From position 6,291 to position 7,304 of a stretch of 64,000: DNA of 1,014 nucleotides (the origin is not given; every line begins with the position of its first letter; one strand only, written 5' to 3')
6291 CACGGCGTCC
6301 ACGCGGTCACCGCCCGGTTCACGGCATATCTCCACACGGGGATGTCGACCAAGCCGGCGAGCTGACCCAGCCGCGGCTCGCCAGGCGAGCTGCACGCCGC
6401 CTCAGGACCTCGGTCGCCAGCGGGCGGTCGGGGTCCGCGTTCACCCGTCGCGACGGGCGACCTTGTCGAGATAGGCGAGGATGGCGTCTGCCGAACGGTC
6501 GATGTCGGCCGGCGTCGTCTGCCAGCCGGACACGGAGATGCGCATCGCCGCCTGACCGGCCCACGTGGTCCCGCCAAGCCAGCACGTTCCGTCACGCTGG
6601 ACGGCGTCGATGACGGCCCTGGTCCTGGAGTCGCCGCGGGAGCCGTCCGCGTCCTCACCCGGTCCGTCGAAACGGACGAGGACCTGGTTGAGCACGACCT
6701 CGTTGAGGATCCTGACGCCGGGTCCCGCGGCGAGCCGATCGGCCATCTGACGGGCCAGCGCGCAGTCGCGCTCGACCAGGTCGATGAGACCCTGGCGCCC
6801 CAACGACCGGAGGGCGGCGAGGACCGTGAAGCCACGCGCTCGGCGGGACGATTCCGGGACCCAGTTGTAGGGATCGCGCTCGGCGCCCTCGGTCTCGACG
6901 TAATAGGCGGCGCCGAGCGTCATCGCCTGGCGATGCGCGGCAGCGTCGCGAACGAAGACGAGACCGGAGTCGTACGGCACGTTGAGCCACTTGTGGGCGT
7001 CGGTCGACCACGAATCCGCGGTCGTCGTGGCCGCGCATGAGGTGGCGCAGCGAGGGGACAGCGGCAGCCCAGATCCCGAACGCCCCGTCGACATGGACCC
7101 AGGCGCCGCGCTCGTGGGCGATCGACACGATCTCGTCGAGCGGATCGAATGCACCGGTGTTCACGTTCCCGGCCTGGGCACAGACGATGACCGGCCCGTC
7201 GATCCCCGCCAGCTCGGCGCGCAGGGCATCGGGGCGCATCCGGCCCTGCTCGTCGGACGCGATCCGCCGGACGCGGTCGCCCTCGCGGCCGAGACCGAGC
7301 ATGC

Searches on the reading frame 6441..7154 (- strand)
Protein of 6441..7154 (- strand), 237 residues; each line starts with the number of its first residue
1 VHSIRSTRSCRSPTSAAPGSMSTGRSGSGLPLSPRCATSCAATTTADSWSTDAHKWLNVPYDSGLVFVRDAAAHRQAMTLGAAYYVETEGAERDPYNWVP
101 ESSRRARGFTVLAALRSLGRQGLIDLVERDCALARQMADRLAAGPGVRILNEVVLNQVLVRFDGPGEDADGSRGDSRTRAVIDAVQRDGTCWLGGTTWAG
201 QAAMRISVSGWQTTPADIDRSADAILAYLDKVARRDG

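Call 61: search_protein_families(library=pfam, proteins=[window:6441-7154:-], max_evalue=0.001)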
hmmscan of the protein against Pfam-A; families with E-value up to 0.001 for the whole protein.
window:6441-7154:- (237 aa): 1 family
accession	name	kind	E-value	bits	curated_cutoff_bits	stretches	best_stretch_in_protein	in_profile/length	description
PF00282.25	Pyridoxal_deC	-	4.1e-13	49.2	27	1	29-159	240-371/375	Pyridoxal-dependent decarboxylase conserved domain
